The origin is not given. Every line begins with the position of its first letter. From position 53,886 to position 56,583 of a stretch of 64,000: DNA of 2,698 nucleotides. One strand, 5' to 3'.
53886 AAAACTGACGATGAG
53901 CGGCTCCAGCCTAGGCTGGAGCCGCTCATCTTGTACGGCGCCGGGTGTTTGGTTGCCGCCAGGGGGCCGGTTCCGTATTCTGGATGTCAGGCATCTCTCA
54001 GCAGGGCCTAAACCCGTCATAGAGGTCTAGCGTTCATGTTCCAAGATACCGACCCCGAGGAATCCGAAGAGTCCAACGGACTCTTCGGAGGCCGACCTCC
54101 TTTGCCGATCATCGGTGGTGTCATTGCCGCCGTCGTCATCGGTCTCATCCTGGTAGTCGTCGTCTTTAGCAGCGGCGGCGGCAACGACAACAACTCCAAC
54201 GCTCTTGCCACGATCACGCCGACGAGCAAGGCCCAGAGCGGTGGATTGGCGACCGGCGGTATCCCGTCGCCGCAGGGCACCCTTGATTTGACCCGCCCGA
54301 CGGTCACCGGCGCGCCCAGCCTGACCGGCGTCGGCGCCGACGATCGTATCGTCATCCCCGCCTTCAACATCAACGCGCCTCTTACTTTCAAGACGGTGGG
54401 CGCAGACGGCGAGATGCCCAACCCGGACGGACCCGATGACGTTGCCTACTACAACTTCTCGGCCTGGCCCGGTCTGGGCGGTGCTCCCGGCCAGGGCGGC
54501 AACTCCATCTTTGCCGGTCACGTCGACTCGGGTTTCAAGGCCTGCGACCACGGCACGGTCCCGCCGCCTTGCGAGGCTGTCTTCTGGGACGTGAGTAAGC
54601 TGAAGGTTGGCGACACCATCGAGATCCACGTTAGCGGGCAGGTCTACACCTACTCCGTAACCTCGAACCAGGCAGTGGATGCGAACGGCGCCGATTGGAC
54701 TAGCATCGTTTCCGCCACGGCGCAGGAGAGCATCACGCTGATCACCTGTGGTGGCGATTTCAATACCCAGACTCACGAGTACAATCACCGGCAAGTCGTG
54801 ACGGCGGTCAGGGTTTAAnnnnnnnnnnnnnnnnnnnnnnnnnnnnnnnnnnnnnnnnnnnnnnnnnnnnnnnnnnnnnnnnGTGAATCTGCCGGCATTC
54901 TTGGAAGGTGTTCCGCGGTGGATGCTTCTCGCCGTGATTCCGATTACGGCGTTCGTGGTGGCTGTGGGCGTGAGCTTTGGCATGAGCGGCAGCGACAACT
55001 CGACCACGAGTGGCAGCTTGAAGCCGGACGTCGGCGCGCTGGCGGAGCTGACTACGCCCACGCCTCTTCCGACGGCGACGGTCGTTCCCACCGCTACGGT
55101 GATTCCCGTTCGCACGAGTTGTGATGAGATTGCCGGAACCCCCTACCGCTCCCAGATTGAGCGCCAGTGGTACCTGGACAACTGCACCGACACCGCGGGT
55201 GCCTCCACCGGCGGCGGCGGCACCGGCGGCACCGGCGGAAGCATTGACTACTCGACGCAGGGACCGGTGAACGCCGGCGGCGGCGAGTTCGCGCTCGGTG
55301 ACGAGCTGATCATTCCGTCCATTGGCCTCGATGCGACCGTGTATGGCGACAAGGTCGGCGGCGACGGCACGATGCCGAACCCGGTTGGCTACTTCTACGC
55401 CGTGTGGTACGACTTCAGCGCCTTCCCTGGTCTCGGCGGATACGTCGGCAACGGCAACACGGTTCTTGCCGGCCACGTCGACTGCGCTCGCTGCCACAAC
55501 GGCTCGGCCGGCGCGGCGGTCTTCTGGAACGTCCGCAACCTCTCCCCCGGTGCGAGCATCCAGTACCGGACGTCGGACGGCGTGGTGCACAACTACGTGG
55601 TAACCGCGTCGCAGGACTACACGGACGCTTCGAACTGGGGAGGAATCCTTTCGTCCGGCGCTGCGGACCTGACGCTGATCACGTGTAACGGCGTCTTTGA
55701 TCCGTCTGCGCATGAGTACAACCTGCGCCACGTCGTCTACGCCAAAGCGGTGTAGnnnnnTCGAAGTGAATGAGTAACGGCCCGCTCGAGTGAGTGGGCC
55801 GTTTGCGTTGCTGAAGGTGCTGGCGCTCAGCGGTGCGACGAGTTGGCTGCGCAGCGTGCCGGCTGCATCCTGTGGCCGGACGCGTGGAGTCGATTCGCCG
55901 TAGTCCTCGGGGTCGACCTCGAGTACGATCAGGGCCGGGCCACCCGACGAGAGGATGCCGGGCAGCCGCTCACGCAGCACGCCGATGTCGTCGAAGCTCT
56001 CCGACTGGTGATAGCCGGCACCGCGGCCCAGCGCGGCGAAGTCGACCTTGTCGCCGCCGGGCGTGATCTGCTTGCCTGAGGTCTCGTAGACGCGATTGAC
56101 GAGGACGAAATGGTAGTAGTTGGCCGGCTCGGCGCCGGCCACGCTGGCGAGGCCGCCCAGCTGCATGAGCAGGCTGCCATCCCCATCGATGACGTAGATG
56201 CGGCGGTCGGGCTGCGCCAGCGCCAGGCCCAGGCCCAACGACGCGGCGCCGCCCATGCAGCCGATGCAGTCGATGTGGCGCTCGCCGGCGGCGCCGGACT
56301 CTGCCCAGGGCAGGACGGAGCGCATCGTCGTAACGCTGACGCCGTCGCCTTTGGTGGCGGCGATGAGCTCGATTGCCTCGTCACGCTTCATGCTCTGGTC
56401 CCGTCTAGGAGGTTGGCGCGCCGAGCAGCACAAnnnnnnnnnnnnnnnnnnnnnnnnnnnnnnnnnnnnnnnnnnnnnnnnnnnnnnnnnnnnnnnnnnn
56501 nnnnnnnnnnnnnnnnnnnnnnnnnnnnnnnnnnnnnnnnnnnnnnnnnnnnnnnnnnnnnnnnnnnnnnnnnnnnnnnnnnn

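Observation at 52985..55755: Sortase-substrate plus two tandem sortases, with a non-canonical PPNTGD sorting motif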

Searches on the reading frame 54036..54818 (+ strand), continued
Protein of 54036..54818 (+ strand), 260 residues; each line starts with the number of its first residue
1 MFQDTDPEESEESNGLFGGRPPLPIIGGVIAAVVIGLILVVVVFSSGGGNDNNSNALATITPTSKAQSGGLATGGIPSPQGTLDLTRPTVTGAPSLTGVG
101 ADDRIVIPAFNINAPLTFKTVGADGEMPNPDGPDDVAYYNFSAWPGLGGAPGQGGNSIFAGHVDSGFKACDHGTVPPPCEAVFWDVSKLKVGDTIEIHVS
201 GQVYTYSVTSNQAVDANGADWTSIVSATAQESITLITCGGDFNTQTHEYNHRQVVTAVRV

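Call 41: search_protein_families(library=pfam, proteins=[L049:539-1741:+, L049:1516-3597:+, L049:3978-5633:+, L051:682-1773:+, L051:1774-3609:+, L054:400-1563:+, L054:1595-3358:+, L062:1805-3634:+, L062:3863-5761:+, L074:3424-5079:+], max_evalue=0.001)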
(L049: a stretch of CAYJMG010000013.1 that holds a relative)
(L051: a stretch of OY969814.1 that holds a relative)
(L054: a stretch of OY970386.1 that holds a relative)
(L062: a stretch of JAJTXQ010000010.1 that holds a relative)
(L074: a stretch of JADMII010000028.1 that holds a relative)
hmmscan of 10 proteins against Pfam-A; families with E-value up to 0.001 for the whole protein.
L049:539-1741:+ (400 aa): 0 families

L049:1516-3597:+ (693 aa): 0 families

L049:3978-5633:+ (551 aa): 3 families
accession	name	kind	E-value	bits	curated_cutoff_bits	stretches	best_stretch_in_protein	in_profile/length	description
PF02369.22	Big_1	-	1.3e-06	28.9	34.9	1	391-473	2-85/93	Bacterial Ig-like domain (group 1)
PF09134.16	Invasin_D3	-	4.3e-05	24.4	33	1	389-470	3-84/98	Invasin, domain 3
PF18565.7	Glyco_hydro2_C5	-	0.00055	20.2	32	0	391-433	1-44/103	Glycoside hydrolase family 2 C-terminal domain 5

L051:682-1773:+ (363 aa): 0 families

L051:1774-3609:+ (611 aa): 2 families
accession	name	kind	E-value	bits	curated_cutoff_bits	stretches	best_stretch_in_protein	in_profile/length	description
PF09134.16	Invasin_D3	-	0.0001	23.2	33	1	396-463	3-69/98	Invasin, domain 3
PF02369.22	Big_1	-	0.00041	20.8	34.9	0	398-464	2-69/93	Bacterial Ig-like domain (group 1)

L054:400-1563:+ (387 aa): 0 families

L054:1595-3358:+ (587 aa): 1 family
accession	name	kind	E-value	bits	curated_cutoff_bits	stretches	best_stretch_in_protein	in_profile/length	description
PF09134.16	Invasin_D3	-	0.00018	22.4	33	1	379-444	4-68/98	Invasin, domain 3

L062:1805-3634:+ (609 aa): 2 families
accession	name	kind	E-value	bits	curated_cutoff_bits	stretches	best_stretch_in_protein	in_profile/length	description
PF09134.16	Invasin_D3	-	3.1e-08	34.4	33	1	437-521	2-84/98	Invasin, domain 3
PF02369.22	Big_1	-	2.8e-05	24.6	34.9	1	440-522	2-83/93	Bacterial Ig-like domain (group 1)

L062:3863-5761:+ (632 aa): 2 families
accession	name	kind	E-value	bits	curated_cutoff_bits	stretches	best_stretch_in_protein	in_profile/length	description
PF02369.22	Big_1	-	9.6e-06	26.1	34.9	1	474-559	2-87/93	Bacterial Ig-like domain (group 1)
PF09134.16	Invasin_D3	-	1.4e-05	25.9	33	1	471-551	2-79/98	Invasin, domain 3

L074:3424-5079:+ (551 aa): 1 family
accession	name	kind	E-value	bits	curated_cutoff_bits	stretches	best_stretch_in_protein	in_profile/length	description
PF09134.16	Invasin_D3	-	0.00019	22.4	33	1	386-477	2-93/98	Invasin, domain 3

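Call 49: predict_structure(alignment_id=A1)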
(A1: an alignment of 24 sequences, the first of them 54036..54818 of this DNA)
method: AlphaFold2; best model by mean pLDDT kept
length: 260 residues; sequences in the alignment: 24
mean_pLDDT: 75.3   pTM: 0.70
mean pLDDT of the five models: 75.3, 74.5, 74.4, 73.2, 69.4
residues with pLDDT >= 90: 134; 70-90: 51; 50-70: 5; < 50: 70
segments of 3 or more residues with pLDDT < 50: 1-70
pLDDT, mean of each block of 10 residues (from residue 1): 32 34 35 34 30 32 34 71 91 93 97 96 91 95 95 97 84 80 92 98 98 89 94 93 77 96
secondary structure, 60 per line:
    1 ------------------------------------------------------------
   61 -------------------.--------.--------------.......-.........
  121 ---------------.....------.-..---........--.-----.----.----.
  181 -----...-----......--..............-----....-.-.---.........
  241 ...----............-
elements in order: E104-107 E112-120 E136-140 E154-161 E194-199 E202-215 H221-224 E232-243 E248-259

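Call 54: fold_search(model_id=the predicted structure, library=pdb)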
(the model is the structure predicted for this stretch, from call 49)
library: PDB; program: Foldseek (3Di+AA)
matches with E <= 10: 249; with E <= 0.001: 117
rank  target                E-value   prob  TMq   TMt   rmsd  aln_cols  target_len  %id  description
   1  6bwe_B                5.6e-09  1.00  0.43  0.59   4.0       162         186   20  Sortase A from Corynebacterium diphtheriae, lid mutant (released 2017-12-27)
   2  4d70_A                6.3e-09  1.00  0.42  0.65   4.6       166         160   17  Structural, biophysical and biochemical analyses of a Clostridium perfringens Sortase D5 transpeptidase (released 2015-07-15)
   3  4d7w                  7.5e-09  1.00  0.43  0.56   3.8       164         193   22  Crystal structure of sortase C1 (SrtC1) from Streptococcus agalactiae (released 2015-08-19)
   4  2xwg_D                8.4e-09  1.00  0.41  0.57   4.4       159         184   22  Crystal structure of sortase C-1 from Actinomyces oris (formerly Actinomyces naeslundii) (released 2011-02-23)
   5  5hu4                  9.4e-09  1.00  0.42  0.71   4.3       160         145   20  Cystal structure of listeria monocytogenes sortase A (released 2017-02-01)
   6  2xwg_C                1.1e-08  1.00  0.40  0.58   4.3       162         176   23  Crystal structure of sortase C-1 from Actinomyces oris (formerly Actinomyces naeslundii) (released 2011-02-23)
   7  2xwg_A                1.2e-08  1.00  0.40  0.56   5.0       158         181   25  Crystal structure of sortase C-1 from Actinomyces oris (formerly Actinomyces naeslundii) (released 2011-02-23)
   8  2xwg_E                1.3e-08  1.00  0.38  0.55   4.9       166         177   22  Crystal structure of sortase C-1 from Actinomyces oris (formerly Actinomyces naeslundii) (released 2011-02-23)
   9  3rbj_B                1.4e-08  1.00  0.41  0.55   4.2       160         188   15  Crystal Structure of the lid-mutant of Streptococcus agalactiae Sortase C1 (released 2011-09-07)
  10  2xwg_B                1.5e-08  1.00  0.39  0.53   4.6       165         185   23  Crystal structure of sortase C-1 from Actinomyces oris (formerly Actinomyces naeslundii) (released 2011-02-23)
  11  2w1j_A                2.0e-08  1.00  0.40  0.52   4.5       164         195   17  CRYSTAL STRUCTURE OF SORTASE C-1 (SRTC-1) from Streptococcus pneumoniae (released 2008-12-23)
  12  6ixz_B                2.1e-08  1.00  0.40  0.58   3.8       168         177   19  X-ray structure of sortase C from Clostridium perfringens SM101 (released 2019-08-14)
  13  8t28                  2.1e-08  1.00  0.39  0.53   5.7       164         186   22  The crystal structure of SrtC2 sortase from Actinomyces oris (released 2024-04-17)
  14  3re9                  3.0e-08  1.00  0.41  0.58   4.3       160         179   17  Crystal structure of sortaseC1 from Streptococcus suis (released 2011-06-01)
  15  2w1k_A                3.0e-08  1.00  0.41  0.51   7.2       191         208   20  Crystal Structure of Sortase C-3 (SRTC-3) from Streptococcus pneumoniae (released 2008-12-23)
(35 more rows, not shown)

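Call 70: find_encoding_contigs(protein=P0043, flank=3500, max_places=2)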
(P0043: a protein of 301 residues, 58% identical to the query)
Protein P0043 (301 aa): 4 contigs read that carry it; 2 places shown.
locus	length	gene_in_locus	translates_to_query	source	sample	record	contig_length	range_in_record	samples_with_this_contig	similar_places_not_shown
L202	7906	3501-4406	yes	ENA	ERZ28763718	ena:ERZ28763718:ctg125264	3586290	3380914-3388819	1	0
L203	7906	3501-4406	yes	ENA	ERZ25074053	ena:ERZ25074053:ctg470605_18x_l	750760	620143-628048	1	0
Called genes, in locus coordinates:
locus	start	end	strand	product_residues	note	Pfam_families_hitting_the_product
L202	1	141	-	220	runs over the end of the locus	PF21695:GlnR_1st, PF00486:Trans_reg_C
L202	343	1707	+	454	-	PF03951:Gln-synt_N, PF00120:Gln-synt_C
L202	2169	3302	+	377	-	PF24514:SpaA_4, PF02369:Big_1 (weak)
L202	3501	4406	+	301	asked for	PF04203:Sortase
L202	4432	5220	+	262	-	PF04203:Sortase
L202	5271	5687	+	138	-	-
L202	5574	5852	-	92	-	PF02775:TPP_enzyme_C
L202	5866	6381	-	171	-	PF02776:TPP_enzyme_N (weak)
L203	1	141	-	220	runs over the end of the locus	PF21695:GlnR_1st, PF00486:Trans_reg_C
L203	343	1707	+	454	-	PF03951:Gln-synt_N, PF00120:Gln-synt_C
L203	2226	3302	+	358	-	PF24514:SpaA_4, PF02369:Big_1 (weak)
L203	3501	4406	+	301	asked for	PF04203:Sortase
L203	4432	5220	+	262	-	PF04203:Sortase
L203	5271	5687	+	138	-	-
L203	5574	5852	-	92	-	PF02775:TPP_enzyme_C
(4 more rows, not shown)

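Call 71: find_encoding_contigs(protein=P0061, flank=3500, max_places=2)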
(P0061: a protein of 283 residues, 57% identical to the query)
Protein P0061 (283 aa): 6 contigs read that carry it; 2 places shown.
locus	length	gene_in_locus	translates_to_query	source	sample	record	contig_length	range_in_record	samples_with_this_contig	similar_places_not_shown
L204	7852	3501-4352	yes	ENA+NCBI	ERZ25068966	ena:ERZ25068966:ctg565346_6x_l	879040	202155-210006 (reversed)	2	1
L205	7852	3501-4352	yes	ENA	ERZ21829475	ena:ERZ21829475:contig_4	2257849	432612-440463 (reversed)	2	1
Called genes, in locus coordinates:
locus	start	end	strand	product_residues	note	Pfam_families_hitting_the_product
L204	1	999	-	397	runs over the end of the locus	PF13439:Glyco_transf_4, PF13579:Glyco_trans_4_4, PF20706:GT4-conflict, PF00534:Glycos_transf_1, PF13692:Glyco_trans_1_4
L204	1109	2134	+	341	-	PF03706:LPG_synthase_TM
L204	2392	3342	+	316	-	-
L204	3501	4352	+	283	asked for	PF04203:Sortase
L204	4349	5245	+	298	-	PF04203:Sortase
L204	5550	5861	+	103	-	-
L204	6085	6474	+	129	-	PF07366:SnoaL, PF12680:SnoaL_2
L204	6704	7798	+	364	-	PF04909:Amidohydro_2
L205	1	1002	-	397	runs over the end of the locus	PF13439:Glyco_transf_4, PF13579:Glyco_trans_4_4, PF20706:GT4-conflict, PF00534:Glycos_transf_1, PF13692:Glyco_trans_1_4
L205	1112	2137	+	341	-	PF03706:LPG_synthase_TM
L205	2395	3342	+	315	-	-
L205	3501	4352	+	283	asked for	PF04203:Sortase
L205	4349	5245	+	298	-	PF04203:Sortase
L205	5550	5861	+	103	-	-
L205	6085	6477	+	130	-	PF07366:SnoaL, PF12680:SnoaL_2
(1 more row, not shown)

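Call 72: find_encoding_contigs(protein=P0106, flank=3500, max_places=2)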
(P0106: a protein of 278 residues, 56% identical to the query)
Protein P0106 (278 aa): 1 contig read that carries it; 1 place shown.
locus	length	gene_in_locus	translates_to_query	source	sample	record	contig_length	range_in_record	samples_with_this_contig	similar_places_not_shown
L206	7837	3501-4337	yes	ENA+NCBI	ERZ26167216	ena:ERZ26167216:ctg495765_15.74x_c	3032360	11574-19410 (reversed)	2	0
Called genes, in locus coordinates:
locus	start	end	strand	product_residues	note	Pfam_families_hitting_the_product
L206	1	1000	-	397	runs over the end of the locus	PF13439:Glyco_transf_4, PF13579:Glyco_trans_4_4, PF20706:GT4-conflict, PF00534:Glycos_transf_1, PF13692:Glyco_trans_1_4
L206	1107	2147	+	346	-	PF03706:LPG_synthase_TM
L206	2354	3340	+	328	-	-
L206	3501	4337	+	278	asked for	PF04203:Sortase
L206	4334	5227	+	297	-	PF04203:Sortase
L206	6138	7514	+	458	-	PF00355:Rieske, PF19301:LigXa_C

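Call 73: find_encoding_contigs(protein=P0111, flank=3500, max_places=2)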
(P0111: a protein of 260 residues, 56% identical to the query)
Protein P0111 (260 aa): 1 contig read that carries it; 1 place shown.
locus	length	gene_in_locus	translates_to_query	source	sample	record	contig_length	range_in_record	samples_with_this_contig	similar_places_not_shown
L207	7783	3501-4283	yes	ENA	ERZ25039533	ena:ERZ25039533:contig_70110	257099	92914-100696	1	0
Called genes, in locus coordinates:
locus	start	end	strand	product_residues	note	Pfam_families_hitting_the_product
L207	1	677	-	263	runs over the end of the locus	PF21695:GlnR_1st (weak), PF00486:Trans_reg_C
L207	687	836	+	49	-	PF03951:Gln-synt_N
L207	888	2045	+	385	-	PF03951:Gln-synt_N (weak), PF00120:Gln-synt_C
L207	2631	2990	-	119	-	-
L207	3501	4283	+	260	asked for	PF04203:Sortase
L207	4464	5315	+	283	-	PF04203:Sortase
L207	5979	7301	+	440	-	PF05598:DUF772, PF01609:DDE_Tnp_1, PF13751:DDE_Tnp_1_6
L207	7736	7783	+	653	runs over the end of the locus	PF00496:SBP_bac_5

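Call 74: find_encoding_contigs(protein=P0051, flank=3500, max_places=2)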
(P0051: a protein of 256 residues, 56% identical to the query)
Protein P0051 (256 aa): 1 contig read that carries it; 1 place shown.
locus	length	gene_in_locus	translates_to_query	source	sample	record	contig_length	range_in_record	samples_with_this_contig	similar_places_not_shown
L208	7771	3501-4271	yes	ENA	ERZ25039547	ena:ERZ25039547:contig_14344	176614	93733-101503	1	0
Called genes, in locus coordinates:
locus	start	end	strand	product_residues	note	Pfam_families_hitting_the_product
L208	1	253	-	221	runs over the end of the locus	PF00486:Trans_reg_C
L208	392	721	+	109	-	PF03951:Gln-synt_N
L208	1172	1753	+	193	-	PF00120:Gln-synt_C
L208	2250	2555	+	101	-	-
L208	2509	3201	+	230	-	-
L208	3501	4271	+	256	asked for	PF04203:Sortase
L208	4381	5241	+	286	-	PF04203:Sortase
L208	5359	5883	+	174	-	PF02572:CobA_CobO_BtuR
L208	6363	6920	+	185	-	PF01694:Rhomboid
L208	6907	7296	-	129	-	-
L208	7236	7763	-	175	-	-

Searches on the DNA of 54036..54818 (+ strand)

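Call 83: search_rna_families(source=L013, start=4570, end=4775, threshold=evalue, max_evalue=10)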
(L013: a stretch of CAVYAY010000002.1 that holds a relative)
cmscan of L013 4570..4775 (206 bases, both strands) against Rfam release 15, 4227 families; matches with E-value up to 10: 0.
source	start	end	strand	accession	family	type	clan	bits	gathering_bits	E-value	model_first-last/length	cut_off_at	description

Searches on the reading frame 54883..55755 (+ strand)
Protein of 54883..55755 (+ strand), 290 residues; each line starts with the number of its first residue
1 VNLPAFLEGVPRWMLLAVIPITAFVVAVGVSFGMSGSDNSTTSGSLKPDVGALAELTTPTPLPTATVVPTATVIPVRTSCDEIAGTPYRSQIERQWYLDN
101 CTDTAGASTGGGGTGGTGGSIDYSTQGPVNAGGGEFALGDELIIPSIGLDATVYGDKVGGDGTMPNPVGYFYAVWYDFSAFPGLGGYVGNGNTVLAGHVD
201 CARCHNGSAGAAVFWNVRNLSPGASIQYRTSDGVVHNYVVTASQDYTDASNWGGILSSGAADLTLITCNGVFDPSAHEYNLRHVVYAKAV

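Call 5: search_protein_families(library=ncbifam, proteins=[window:54883-55755:+], max_evalue=0.1)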
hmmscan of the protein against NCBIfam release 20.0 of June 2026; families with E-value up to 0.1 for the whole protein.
window:54883-55755:+ (290 aa): 3 families
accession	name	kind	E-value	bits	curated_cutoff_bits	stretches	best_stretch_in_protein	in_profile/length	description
NF033748.1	class_F_sortase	subfamily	4.7e-18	65.3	166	1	141-289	13-154/155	class F sortase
TIGR03784.1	marine_sortase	equivalog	6.9e-05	22.5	158.25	1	190-287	90-174/174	class GN sortase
TIGR01076.1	sortase_fam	subfamily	0.0098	15.7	39.35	1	204-271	48-114/136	sortase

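Call 6: search_protein_families(library=pfam, proteins=[window:54883-55755:+], max_evalue=0.1)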
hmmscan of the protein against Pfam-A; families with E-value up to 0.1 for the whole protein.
window:54883-55755:+ (290 aa): 2 families
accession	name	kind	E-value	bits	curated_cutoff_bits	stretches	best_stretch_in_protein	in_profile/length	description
PF04203.18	Sortase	-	2.7e-16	59.9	26.6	1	143-289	2-124/125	Sortase domain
PF20130.4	DUF6520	-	0.026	15.3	25.4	1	17-41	6-30/83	Family of unknown function (DUF6520)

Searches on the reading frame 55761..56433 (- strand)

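Call 112: search_protein_families(library=pfam, proteins=[window:55761-56433:-], max_evalue=0.01)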
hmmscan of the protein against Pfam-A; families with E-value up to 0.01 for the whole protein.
window:55761-56433:- (224 aa): 1 family
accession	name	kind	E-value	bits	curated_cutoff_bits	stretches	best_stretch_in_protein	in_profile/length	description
PF02775.26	TPP_enzyme_C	-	2.1e-13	50.7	21.9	1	56-170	26-150/151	Thiamine pyrophosphate enzyme, C-terminal TPP binding domain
